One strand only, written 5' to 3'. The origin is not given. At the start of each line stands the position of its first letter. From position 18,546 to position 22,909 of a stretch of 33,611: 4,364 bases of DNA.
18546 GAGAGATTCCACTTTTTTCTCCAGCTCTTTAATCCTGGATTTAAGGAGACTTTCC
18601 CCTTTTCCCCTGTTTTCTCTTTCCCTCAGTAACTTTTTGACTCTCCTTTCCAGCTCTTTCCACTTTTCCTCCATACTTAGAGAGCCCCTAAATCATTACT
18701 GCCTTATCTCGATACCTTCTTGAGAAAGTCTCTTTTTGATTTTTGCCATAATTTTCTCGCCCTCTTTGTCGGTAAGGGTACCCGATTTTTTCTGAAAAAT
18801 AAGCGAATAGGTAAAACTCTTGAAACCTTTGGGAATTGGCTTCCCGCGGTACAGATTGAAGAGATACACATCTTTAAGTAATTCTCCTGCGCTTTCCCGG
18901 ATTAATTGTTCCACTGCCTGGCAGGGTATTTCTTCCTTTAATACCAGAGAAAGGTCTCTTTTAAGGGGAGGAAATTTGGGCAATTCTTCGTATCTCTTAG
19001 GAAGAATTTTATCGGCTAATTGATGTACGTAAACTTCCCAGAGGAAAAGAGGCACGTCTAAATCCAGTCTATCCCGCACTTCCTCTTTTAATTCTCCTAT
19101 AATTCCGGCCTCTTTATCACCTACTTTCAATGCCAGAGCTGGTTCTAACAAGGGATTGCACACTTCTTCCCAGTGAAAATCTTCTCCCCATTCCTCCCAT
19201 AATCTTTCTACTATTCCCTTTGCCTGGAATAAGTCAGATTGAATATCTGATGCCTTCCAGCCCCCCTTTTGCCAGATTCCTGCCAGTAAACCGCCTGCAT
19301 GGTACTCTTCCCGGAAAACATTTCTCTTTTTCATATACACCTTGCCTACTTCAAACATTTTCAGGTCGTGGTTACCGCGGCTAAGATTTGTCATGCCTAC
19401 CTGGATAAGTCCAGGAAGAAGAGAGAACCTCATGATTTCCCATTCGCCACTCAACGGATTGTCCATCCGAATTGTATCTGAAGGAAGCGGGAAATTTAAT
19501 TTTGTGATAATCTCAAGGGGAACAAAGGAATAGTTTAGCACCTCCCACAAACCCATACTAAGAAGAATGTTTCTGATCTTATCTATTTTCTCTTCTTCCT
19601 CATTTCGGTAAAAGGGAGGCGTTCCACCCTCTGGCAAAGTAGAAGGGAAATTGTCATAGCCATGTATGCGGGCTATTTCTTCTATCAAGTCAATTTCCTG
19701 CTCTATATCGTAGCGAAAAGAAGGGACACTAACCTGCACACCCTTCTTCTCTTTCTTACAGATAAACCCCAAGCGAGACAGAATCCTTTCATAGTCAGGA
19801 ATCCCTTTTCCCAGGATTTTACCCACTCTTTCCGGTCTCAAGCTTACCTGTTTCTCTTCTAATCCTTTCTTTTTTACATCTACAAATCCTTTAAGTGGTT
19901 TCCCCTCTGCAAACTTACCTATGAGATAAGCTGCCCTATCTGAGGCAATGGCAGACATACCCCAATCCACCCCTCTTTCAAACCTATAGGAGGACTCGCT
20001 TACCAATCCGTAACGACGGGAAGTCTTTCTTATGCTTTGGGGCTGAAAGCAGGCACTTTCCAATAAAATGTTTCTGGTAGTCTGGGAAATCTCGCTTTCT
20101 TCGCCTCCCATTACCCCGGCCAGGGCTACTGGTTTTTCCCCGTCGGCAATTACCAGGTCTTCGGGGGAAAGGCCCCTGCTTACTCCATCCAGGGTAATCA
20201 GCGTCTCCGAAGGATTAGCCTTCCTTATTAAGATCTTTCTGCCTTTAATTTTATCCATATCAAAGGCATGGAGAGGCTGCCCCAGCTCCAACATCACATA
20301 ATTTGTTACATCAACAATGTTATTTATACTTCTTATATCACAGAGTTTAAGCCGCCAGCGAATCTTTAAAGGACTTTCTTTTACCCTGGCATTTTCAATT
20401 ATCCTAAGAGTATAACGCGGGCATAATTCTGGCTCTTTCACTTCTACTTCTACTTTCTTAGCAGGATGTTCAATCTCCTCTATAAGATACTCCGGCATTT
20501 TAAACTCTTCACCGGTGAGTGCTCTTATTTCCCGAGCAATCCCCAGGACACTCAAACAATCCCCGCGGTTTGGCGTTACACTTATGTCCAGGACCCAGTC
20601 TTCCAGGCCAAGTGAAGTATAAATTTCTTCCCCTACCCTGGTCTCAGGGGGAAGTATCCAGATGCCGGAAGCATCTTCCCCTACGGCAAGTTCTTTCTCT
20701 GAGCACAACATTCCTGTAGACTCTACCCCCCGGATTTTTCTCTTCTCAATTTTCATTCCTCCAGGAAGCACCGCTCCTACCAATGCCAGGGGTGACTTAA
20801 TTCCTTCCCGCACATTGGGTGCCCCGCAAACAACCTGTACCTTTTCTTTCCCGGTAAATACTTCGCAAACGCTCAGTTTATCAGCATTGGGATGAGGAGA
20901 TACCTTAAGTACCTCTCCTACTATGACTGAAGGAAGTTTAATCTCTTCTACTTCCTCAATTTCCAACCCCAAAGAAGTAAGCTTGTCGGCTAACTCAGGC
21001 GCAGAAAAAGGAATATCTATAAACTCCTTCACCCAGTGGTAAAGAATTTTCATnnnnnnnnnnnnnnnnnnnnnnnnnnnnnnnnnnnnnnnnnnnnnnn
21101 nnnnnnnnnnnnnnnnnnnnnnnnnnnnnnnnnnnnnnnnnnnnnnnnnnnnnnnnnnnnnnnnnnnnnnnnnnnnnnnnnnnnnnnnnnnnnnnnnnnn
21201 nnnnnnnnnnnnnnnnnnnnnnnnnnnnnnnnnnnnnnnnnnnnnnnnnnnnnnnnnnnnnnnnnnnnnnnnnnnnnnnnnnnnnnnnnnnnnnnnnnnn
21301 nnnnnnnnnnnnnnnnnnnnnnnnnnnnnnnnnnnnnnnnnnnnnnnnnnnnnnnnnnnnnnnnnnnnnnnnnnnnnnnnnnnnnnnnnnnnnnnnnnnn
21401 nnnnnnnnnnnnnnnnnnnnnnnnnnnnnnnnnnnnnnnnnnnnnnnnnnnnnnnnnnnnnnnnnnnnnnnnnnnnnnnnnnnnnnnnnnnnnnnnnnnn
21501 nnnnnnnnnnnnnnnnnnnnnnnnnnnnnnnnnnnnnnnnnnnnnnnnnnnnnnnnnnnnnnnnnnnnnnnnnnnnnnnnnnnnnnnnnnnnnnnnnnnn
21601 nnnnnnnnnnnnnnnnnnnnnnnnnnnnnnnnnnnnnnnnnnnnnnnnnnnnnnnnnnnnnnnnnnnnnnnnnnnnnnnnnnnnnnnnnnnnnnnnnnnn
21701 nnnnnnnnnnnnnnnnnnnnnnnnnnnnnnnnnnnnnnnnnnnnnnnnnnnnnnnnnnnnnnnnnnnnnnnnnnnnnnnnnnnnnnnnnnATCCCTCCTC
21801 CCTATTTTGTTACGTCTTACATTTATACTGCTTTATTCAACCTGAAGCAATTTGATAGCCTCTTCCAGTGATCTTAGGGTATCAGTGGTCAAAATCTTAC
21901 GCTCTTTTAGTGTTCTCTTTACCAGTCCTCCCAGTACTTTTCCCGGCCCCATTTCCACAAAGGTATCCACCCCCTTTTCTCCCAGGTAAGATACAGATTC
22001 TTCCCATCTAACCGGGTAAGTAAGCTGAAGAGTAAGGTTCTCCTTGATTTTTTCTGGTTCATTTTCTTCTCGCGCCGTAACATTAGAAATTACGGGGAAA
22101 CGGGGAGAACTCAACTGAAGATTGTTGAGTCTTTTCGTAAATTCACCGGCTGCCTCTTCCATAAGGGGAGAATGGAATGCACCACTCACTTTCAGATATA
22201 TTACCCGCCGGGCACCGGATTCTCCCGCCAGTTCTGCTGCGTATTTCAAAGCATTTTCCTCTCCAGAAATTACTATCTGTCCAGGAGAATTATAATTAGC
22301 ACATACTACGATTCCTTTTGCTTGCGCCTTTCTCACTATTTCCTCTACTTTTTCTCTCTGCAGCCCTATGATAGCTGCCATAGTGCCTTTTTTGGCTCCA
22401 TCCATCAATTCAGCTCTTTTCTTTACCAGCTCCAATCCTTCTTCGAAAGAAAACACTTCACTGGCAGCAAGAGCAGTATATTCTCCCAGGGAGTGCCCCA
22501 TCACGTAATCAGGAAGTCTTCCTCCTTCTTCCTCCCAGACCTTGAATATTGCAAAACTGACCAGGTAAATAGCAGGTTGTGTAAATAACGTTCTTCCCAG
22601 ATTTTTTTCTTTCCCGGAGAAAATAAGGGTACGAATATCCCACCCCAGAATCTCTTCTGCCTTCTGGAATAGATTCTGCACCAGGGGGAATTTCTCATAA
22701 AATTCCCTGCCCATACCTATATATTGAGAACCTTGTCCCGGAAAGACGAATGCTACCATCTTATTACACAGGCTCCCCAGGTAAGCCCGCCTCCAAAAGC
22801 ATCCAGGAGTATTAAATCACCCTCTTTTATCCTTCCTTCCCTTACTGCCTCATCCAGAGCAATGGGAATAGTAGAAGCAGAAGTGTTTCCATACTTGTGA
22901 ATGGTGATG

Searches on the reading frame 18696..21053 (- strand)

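Call 63: search_protein_families(library=pfam, proteins=[window:18696-21053:-], max_evalue=0.0001)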
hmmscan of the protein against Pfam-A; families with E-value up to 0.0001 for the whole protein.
window:18696-21053:- (785 aa): 5 families
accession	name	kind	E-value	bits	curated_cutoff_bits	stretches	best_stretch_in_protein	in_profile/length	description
PF03483.22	B3_4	-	5e-68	228.5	29.3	1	211-382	2-173/174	B3/4 domain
PF17759.6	tRNA_synthFbeta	-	6.1e-43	147.2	22.4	1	470-674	2-212/214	Phenylalanyl tRNA synthetase beta chain CLM domain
PF03147.19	FDX-ACB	-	3.2e-25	88.8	31.1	1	692-784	1-94/94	Ferredoxin-fold anticodon binding domain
PF01588.26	tRNA_bind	-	2.5e-22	79.2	27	1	43-142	1-95/96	Putative tRNA binding domain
PF03484.21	B5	-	7e-21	74.6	28.6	1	403-466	1-67/67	tRNA synthetase B5 domain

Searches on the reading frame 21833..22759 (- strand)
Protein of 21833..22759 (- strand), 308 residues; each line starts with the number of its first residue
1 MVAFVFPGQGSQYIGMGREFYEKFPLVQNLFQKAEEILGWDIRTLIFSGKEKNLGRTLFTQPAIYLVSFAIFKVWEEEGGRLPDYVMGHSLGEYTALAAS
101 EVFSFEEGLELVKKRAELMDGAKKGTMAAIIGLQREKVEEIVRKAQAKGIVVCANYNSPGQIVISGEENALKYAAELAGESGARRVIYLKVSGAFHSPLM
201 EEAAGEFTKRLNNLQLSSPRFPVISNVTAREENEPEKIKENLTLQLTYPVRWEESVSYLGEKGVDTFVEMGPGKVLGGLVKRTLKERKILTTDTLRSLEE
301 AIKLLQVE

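Call 66: search_protein_families(library=pfam, proteins=[window:21833-22759:-], max_evalue=0.0001)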
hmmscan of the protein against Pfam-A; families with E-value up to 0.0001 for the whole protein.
window:21833-22759:- (308 aa): 1 family
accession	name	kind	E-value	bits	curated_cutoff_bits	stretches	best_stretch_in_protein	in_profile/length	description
PF00698.26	Acyl_transf_1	-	3.9e-43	148.6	32.7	1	4-287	2-282/319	Acyl transferase domain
